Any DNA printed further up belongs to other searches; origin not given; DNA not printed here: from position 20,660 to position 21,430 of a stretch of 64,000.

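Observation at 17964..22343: Candidate undescribed periplasmic thiol/oxidant-defence system: ECF-ZAS, NPC-repeat proteins, two cytochromes c, Trx and CcdA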

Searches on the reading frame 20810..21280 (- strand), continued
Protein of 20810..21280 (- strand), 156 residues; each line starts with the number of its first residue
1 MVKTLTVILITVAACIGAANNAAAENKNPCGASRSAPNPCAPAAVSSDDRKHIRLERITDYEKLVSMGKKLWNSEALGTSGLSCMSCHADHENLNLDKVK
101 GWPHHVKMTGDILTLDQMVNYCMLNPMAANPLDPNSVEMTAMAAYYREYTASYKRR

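Call 22: search_solved_structures(query=A1, max_evalue=1, show_alignments=3)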
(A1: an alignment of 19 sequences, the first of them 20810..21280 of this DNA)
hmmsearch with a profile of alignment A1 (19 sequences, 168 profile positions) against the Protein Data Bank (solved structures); distinct sequences matched with E-value up to 1: 13.
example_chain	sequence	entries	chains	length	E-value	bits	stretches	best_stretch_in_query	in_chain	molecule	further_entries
1h31_A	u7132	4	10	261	8.1e-12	48.5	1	74-154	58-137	DIHEME CYTOCHROME C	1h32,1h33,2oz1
2c1d_A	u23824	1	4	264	1.3e-05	28.3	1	73-151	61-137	SOXA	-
1iqc_A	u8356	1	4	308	0.23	14.5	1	69-98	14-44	di-heme peroxidase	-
4wqc_A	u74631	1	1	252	0.3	14.1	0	89-156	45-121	Thiosulfate dehydrogenase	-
4wq7_A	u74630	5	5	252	0.3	14.1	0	89-156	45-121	Thiosulfate dehydrogenase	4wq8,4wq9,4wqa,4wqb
4wqd_A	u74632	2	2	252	0.3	14.1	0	89-156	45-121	Thiosulfate dehydrogenase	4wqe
4v2k_A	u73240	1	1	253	0.3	14.1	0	89-156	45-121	THIOSULFATE DEHYDROGENASE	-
3ocd_A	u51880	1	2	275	0.4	13.7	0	74-132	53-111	SoxA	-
3oa8_A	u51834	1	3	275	0.43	13.6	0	74-132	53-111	SoxA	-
8e5g_A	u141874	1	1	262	0.44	13.6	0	75-100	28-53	c-type cytochrome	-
3o5c_A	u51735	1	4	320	0.58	13.2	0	68-98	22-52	Cytochrome c551 peroxidase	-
6qkn_A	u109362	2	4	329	0.93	12.5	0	71-98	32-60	Cytochrome-c peroxidase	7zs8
6fu3_A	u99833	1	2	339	0.97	12.4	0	71-98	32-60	Protein CcpR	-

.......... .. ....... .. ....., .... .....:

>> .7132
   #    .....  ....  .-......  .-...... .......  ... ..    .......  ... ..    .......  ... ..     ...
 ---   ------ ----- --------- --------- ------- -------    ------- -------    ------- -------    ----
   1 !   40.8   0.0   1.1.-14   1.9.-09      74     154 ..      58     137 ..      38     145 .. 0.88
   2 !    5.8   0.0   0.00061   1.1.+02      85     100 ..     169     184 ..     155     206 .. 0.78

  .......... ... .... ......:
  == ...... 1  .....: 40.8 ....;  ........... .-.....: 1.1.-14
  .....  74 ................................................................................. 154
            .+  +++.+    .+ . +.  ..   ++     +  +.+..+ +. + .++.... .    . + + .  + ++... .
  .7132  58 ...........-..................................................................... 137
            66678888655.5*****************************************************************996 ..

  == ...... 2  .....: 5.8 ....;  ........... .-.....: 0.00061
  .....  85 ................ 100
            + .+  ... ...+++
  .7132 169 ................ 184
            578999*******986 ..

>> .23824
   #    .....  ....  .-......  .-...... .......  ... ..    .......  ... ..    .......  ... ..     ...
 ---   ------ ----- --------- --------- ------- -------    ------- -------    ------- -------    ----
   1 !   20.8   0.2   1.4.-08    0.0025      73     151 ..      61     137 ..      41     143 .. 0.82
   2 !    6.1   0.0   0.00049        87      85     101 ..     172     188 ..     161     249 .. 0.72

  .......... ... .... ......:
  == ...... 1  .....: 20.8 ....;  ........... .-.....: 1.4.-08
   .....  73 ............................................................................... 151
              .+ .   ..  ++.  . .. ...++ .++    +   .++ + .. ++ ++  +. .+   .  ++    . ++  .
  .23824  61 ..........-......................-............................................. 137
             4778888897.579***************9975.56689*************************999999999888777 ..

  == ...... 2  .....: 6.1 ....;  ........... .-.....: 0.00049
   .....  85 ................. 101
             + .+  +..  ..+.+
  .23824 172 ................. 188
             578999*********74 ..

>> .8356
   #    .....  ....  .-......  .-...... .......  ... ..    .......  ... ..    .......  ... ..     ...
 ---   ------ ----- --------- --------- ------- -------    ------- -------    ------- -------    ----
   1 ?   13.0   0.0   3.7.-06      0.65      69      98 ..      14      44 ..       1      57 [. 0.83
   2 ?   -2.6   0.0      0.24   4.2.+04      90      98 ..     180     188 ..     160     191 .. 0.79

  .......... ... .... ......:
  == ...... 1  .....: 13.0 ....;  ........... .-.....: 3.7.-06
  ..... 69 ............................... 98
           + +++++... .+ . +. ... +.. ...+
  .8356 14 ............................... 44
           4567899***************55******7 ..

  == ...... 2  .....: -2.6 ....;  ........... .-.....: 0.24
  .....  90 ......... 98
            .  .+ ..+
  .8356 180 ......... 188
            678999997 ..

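Call 23: find_related_loci(query=A1, collection=genome_contigs, flank=10000)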
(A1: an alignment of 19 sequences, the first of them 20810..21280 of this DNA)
Query A1 (156 aa) in genome_contigs; peptide patterns used: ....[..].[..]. (x = any residue, [..] = any of these).
132 stretches matched a pattern; 105 encode a relative of the query (tblastn E <= 1e-3); the best 80 are kept; 80 distinct loci.
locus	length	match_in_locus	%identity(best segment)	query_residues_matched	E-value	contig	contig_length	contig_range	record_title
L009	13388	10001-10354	67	27-154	2e-54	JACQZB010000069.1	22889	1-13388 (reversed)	MAG: Nitrospinota bacterium isolate NC_groundwater_1556_Pr4_S-0.65um_63_8 SR1-18-Sp65_coassembly_scaffold_203456, whole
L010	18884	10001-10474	53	1-153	2e-48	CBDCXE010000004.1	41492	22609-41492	MAG: Nitrospinota bacterium isolate 1a5c112f-530b-4853-b9c3-525a2f2da88a genome assembly, contig: contig_4, whole genome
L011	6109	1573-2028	51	2-153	4e-47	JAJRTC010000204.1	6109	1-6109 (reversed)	MAG: Nitrospirae bacterium isolate Dive96_bin1.228 k141_3969996, whole genome shotgun sequence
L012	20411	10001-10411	55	21-154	2e-45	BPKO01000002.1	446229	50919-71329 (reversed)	MAG: Candidatus Tectomicrobia bacterium KatS3mg131 DNA, contig_17860, whole genome shotgun sequence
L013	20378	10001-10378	54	28-153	1e-44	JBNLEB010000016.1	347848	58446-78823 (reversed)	MAG: Mariprofundaceae bacterium isolate C1C2.bin.36.orig k141_1896601, whole genome shotgun sequence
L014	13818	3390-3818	50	28-155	2e-44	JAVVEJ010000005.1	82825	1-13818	MAG: Mariprofundaceae bacterium isolate TamC13-18 NODE_213_length_82825_cov_12.322412, whole genome shotgun sequence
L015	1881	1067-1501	48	16-155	9e-45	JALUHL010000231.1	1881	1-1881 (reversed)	MAG: Ghiorsea sp. isolate S144_maxbin2_scaf2bin.073_VB S144_NODE_87824_length_1881_cov_3.978335, whole genome shotgun se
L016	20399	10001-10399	54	15-153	4e-43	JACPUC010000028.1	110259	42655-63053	MAG: Candidatus Tectomicrobia bacterium isolate NC_groundwater_748_Ag_S-0.65um_67_15 S37_SO-6_scaffold_900657, whole gen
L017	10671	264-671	49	19-153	4e-43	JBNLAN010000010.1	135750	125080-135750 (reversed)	MAG: Mariprofundaceae bacterium isolate C2.bin.51.orig k141_675944, whole genome shotgun sequence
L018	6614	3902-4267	54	28-155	4e-43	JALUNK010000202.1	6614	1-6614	MAG: Ghiorsea sp. isolate S145_metabat2_scaf2bin.070_VB S145_NODE_6152_length_6614_cov_5.095113, whole genome shotgun se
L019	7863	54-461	50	22-156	6e-43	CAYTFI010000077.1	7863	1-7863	MAG TPA_asm: uncultured Zetaproteobacteria bacterium isolate SRP216583_co1_170 genome assembly, contig: NODE_9406_length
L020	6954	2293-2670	49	28-153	7e-43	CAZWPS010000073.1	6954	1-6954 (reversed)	MAG TPA_asm: uncultured Zetaproteobacteria bacterium isolate binchicken_co253_199 genome assembly, contig: NODE_9312_len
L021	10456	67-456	52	17-155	2e-42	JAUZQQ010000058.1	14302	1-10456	MAG: Mariprofundaceae bacterium isolate GS19_ROV14_BS02-AMOR20_M1294 AMOR20_M1294_contig58, whole genome shotgun sequenc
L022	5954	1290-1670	54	28-153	4e-42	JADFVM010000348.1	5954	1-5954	MAG: Proteobacteria bacterium isolate C1.bin.17 k83_4633572, whole genome shotgun sequence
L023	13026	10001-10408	52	18-154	3e-42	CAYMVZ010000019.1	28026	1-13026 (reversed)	MAG TPA_asm: uncultured Nitrospinota bacterium isolate binchicken_co201_466 genome assembly, contig: NODE_1582_length_28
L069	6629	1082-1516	50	18-155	1e-37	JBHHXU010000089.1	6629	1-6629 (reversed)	MAG: Thermodesulfobacteriota bacterium isolate D_1_bin.2 NODE_6611_length_6629_cov_4.471707, whole genome shotgun sequen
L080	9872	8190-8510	50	49-153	7e-35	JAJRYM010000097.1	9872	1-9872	MAG: Nitrospirae bacterium isolate Dive96_bin3.303 k141_1688466, whole genome shotgun sequence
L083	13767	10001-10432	44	1-147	3e-33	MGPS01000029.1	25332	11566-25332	MAG: Deltaproteobacteria bacterium GWC2_42_11 gwc2_scaffold_2241, whole genome shotgun sequence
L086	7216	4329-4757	45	5-140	1e-32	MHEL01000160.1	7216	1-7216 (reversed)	MAG: Nitrospirae bacterium RBG_19FT_COMBO_42_15 rbg_19ft_combo_scaffold_7853, whole genome shotgun sequence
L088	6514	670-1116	43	3-149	3e-32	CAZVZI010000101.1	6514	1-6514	MAG TPA_asm: uncultured Thermodesulfobacteriota bacterium isolate SRP062349_co5_66 genome assembly, contig: NODE_7347_le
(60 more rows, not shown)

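Call 27: search_protein_families(library=pfam, proteins=[L086:2749-3252:+, L086:3436-4224:+, L086:6120-6734:+, L083:11835-12107:+, L023:11802-12422:+, L088:215-556:+, L069:216-581:+, L069:593-874:+, L080:8735-9067:+, L080:6610-7665:+], max_evalue=0.01)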
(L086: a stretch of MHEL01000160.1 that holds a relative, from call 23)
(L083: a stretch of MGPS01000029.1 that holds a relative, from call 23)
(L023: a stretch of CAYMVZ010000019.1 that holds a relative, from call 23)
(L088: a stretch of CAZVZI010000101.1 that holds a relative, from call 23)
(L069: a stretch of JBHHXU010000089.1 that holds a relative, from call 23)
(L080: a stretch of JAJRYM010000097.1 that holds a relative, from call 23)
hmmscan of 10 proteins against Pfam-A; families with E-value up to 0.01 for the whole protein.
L086:2749-3252:+ (167 aa): 7 families
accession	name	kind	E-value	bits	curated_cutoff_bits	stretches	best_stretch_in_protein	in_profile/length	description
PF00578.27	AhpC-TSA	-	3.9e-26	91.9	26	1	31-145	1-121/124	AhpC/TSA family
PF08534.16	Redoxin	-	2.1e-21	76.7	26.6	1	32-154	3-137/148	Redoxin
PF13905.12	Thioredoxin_8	-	5.6e-14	52.7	27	1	57-145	3-94/94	Thioredoxin-like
PF00085.26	Thioredoxin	-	6.3e-07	29.8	23.5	1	57-114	20-76/103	Thioredoxin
PF13098.12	Thioredoxin_2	-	2.8e-06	28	27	1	54-155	4-97/104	Thioredoxin-like domain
PF20029.6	DUF6436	-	0.00012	22.2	27.3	1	54-118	19-79/133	Domain of unknown function (DUF6436)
PF13911.12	AhpC-TSA_2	-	0.0077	17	27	0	81-126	6-50/114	AhpC/TSA antioxidant enzyme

L086:3436-4224:+ (262 aa): 1 family
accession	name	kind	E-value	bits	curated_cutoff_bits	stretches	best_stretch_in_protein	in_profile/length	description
PF02683.22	DsbD_TM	-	7.9e-09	35.6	27.1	1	44-232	19-207/219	Cytochrome C biogenesis protein transmembrane domain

L086:6120-6734:+ (204 aa): 1 family
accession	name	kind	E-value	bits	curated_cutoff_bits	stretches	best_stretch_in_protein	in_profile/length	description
PF00581.25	Rhodanese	-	1.8e-14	54.4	22.2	1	53-162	2-98/102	Rhodanese-like domain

L083:11835-12107:+ (90 aa): 1 family
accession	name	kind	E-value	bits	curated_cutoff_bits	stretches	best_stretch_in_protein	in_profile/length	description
PF00581.25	Rhodanese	-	2.6e-07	31.4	22.2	1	29-89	1-68/102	Rhodanese-like domain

L023:11802-12422:+ (206 aa): 0 families

L088:215-556:+ (113 aa): 3 families
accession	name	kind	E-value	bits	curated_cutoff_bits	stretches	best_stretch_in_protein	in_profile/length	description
PF13894.12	zf-C2H2_4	-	0.00011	23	27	1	83-104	1-22/24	C2H2-type zinc finger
PF00096.32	zf-C2H2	-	0.00039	21.2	25.2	1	83-103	1-21/23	Zinc finger, C2H2 type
PF19074.5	DUF5770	-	0.0015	19.1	25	1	42-106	58-118/132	Family of unknown function (DUF5770)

L069:216-581:+ (121 aa): 1 family
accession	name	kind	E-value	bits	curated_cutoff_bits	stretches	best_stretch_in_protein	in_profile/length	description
PF02635.20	DsrE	-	5.9e-07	30.1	22.7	1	4-120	3-115/116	DsrE/DsrF-like family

L069:593-874:+ (93 aa): 3 families
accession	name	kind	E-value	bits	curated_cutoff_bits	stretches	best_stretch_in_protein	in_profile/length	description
PF13192.12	Thioredoxin_3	-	5.1e-06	26.9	24.8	1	19-80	5-61/76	Thioredoxin domain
PF00462.30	Glutaredoxin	-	7.8e-06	26.4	22.9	1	20-78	4-59/60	Glutaredoxin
PF05768.20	Glrx-like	-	8.8e-05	23.2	26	1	20-55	5-40/77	Glutaredoxin-like domain (DUF836)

L080:8735-9067:+ (110 aa): 2 families
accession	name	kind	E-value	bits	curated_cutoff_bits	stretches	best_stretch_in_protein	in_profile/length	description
PF02627.25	CMD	-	3.7e-19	68.9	23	1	21-99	1-79/84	Carboxymuconolactone decarboxylase family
PF23451.1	Zn_ribbon_PaaD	-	0.0082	16.2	27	0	49-75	8-34/53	PaaD zinc beta ribbon domain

L080:6610-7665:+ (351 aa): 14 families
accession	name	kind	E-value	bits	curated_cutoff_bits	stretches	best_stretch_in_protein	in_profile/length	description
PF13847.12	Methyltransf_31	-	2e-34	118.8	27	1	68-212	4-136/145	Methyltransferase domain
PF13649.12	Methyltransf_25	-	2.3e-18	67.1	27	1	71-176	1-97/97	Methyltransferase domain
PF08241.18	Methyltransf_11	-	2.4e-17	63.8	21.2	1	72-180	1-95/95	Methyltransferase domain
PF13489.12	Methyltransf_23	-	2.3e-13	50.6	27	1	65-193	20-129/164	Methyltransferase domain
PF08242.18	Methyltransf_12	-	1.7e-12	48.3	30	1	72-178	1-98/98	Methyltransferase domain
PF01209.24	Ubie_methyltran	-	1.8e-12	47.6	20.1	1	66-179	46-150/233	ubiE/COQ5 methyltransferase family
PF01135.25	PCMT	-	5.1e-06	26.8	20.3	1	67-116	73-122/210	Protein-L-isoaspartate(D-aspartate) O-methyltransferase (PCMT)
PF01728.25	FtsJ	-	1.9e-05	25.1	24.1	1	67-159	21-105/181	FtsJ-like methyltransferase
PF06325.19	PrmA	-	0.0011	18.9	22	1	67-187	161-265/296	Ribosomal protein L11 methyltransferase (PrmA)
PF20922.3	Anamorsin_N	-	0.0018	18.5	27.1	1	133-184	39-91/163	Anamorsin, N-terminal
PF02353.26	CMAS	-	0.0023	17.7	27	1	67-185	62-169/273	Mycolic acid cyclopropane synthetase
PF13578.12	Methyltransf_24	-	0.0031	18.8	26.3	1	73-183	2-105/105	Methyltransferase domain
PF05148.21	Methyltransf_8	-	0.0031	17.8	27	0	135-183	112-159/219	Hypothetical methyltransferase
PF05175.20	MTS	-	0.008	16.3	23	0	67-178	31-136/170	Methyltransferase small domain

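Call 45: find_related_loci(query=window:20810-21280:-, collection=metagenome_contigs, flank=10000)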
Query window:20810-21280:- (156 aa) in metagenome_contigs; peptide patterns used: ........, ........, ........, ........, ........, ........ (x = any residue, [..] = any of these).
185 stretches matched a pattern; 13 encode a relative of the query (tblastn E <= 1e-3); 13 distinct loci.
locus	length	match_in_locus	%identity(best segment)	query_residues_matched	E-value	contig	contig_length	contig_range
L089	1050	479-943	57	5-155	1e-62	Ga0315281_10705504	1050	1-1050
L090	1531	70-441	62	27-154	4e-53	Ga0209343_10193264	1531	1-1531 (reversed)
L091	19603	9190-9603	58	15-154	2e-48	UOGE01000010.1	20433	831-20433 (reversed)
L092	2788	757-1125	54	27-155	2e-45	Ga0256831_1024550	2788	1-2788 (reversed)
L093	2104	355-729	52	28-156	9e-45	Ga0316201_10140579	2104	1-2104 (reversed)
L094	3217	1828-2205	52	27-155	1e-43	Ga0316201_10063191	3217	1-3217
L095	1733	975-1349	50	28-156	6e-44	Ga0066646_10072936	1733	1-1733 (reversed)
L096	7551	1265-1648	52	28-156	4e-43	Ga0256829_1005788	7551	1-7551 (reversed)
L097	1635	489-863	49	28-156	1e-43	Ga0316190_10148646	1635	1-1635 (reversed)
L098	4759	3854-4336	42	2-156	4e-43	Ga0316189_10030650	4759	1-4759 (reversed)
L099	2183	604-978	49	28-156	4e-43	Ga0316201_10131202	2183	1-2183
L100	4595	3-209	64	87-155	7e-28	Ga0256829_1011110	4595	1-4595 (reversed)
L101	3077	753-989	35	80-153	8e-8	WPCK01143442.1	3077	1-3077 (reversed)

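Call 52: search_protein_families(library=pfam, proteins=[L091:11617-12468:+, L011:5188-6048:+, L023:8278-9063:+, L010:10758-11285:+, L010:11275-12042:+, L098:2902-3384:+, L009:6389-7411:+], max_evalue=0.001)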
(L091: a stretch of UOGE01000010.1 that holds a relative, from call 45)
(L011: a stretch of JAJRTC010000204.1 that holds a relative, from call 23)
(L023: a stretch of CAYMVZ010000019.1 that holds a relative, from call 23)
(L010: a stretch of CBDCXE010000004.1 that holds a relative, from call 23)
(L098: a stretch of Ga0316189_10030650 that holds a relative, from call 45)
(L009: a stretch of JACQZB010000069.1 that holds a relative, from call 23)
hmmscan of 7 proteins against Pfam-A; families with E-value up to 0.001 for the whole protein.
L091:11617-12468:+ (283 aa): 13 families
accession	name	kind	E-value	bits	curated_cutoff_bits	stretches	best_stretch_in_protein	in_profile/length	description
PF13649.12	Methyltransf_25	-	1.5e-23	83.7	27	1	54-150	1-97/97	Methyltransferase domain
PF13847.12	Methyltransf_31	-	2e-22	79.9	27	1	51-153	4-108/145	Methyltransferase domain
PF08241.18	Methyltransf_11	-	1.2e-21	77.5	21.2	1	55-153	1-94/95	Methyltransferase domain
PF01209.24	Ubie_methyltran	-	1.1e-19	71.2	20.1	1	46-153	43-150/233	ubiE/COQ5 methyltransferase family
PF13489.12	Methyltransf_23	-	5.1e-15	56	27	1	50-211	22-163/164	Methyltransferase domain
PF08242.18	Methyltransf_12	-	1.2e-13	52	30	1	55-152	1-98/98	Methyltransferase domain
PF01135.25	PCMT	-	4.6e-09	36.8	20.3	1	41-133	64-156/210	Protein-L-isoaspartate(D-aspartate) O-methyltransferase (PCMT)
PF02353.26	CMAS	-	4.1e-05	23.5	27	1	17-125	29-133/273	Mycolic acid cyclopropane synthetase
PF01728.25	FtsJ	-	5.5e-05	23.6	24.1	1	45-120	16-85/181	FtsJ-like methyltransferase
PF05175.20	MTS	-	0.00013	22.1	23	1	50-125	31-104/170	Methyltransferase small domain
PF03848.20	TehB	-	0.00015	21.7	20.4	1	44-151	24-129/193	Tellurite resistance protein TehB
PF05148.21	Methyltransf_8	-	0.00039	20.8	27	1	84-152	87-154/219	Hypothetical methyltransferase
PF24675.1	NpmA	-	0.00065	19.5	60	0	53-114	26-90/214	16S rRNA (adenine(1408)-N(1))-methyltransferase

L011:5188-6048:+ (286 aa): 10 families
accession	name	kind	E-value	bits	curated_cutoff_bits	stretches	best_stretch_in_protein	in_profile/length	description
PF13649.12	Methyltransf_25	-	4.4e-23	82.2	27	1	55-150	2-97/97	Methyltransferase domain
PF08241.18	Methyltransf_11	-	2.1e-22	80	21.2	1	55-152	1-93/95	Methyltransferase domain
PF13847.12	Methyltransf_31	-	5.4e-22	78.5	27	1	51-157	4-113/145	Methyltransferase domain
PF01209.24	Ubie_methyltran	-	2.7e-20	73.1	20.1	1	46-154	43-151/233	ubiE/COQ5 methyltransferase family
PF08242.18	Methyltransf_12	-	1.2e-13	52.1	30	1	55-151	1-97/98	Methyltransferase domain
PF13489.12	Methyltransf_23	-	1.6e-10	41.4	27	1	53-211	25-163/164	Methyltransferase domain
PF01135.25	PCMT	-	1.9e-09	38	20.3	1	49-112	72-135/210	Protein-L-isoaspartate(D-aspartate) O-methyltransferase (PCMT)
PF02353.26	CMAS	-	0.00037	20.3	27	1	44-156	56-166/273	Mycolic acid cyclopropane synthetase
PF01728.25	FtsJ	-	0.0006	20.2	24.1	0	49-128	20-100/181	FtsJ-like methyltransferase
PF13679.12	Methyltransf_32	-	0.00066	20.1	27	1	38-113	13-92/143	Methyltransferase domain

L023:8278-9063:+ (261 aa): 0 families

L010:10758-11285:+ (175 aa): 4 families
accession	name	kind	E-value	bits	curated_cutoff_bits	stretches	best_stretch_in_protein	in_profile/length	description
PF08281.18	Sigma70_r4_2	-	1.7e-13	50.4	25.7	1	100-150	2-52/54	Sigma-70, region 4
PF04542.20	Sigma70_r2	-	1.2e-12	47.8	24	1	10-73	4-69/71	Sigma-70 region 2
PF04545.22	Sigma70_r4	-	1.6e-07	31.2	24.1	1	106-148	2-44/50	Sigma-70, region 4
PF25787.1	HTH_SB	-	2.2e-05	24.6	43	1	118-154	16-52/53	Sleeping Beauty transposase HTH domain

L010:11275-12042:+ (255 aa): 1 family
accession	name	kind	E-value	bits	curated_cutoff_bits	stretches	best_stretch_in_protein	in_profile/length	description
PF11859.13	DUF3379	-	7.5e-05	22.6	33.2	1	25-109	20-104/232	Protein of unknown function (DUF3379)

L098:2902-3384:+ (160 aa): 4 families
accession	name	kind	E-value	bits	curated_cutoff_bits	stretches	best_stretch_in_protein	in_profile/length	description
PF00583.31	Acetyltransf_1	-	2.3e-13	50.9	20.7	1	28-133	17-116/116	Acetyltransferase (GNAT) family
PF13302.13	Acetyltransf_3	-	8.3e-10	39.9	25.4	1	2-134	5-138/138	Acetyltransferase (GNAT) domain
PF13420.13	Acetyltransf_4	-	2.9e-08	34.3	24.3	1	2-148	2-149/155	Acetyltransferase (GNAT) domain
PF13508.13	Acetyltransf_7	-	2.9e-07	31.2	27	1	49-135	4-84/84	Acetyltransferase (GNAT) domain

L009:6389-7411:+ (340 aa): 10 families
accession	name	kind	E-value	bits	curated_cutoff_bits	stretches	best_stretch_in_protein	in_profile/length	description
PF13247.11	Fer4_11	-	3.2e-33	114.4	26.2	1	132-226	3-98/100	4Fe-4S dicluster domain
PF13237.11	Fer4_10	-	4.8e-13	49.3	25.5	1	136-183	6-53/53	4Fe-4S dicluster domain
PF12838.12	Fer4_7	-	1.2e-12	48.5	27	1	139-185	2-51/52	4Fe-4S dicluster domain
PF13187.11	Fer4_9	-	2e-07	31.3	27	0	14-29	1-16/52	4Fe-4S dicluster domain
PF12797.12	Fer4_2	-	2e-07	30.9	24.5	1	7-26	2-21/22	4Fe-4S binding domain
PF12837.12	Fer4_6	-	1.7e-05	24.9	25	0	8-28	2-22/24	4Fe-4S binding domain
PF13534.11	Fer4_17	-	0.0001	23.2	22.2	0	14-38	1-26/61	4Fe-4S dicluster domain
PF14697.11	Fer4_21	-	0.00031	21.2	35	0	9-27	2-20/59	4Fe-4S dicluster domain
PF00037.32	Fer4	-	0.00079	19.6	21.1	0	9-27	2-20/24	4Fe-4S binding domain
PF25160.1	LdpA_Fe-S-bd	-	0.0009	19.4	27.6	1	141-187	4-43/49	LdpA Fe-S cluster-binding domain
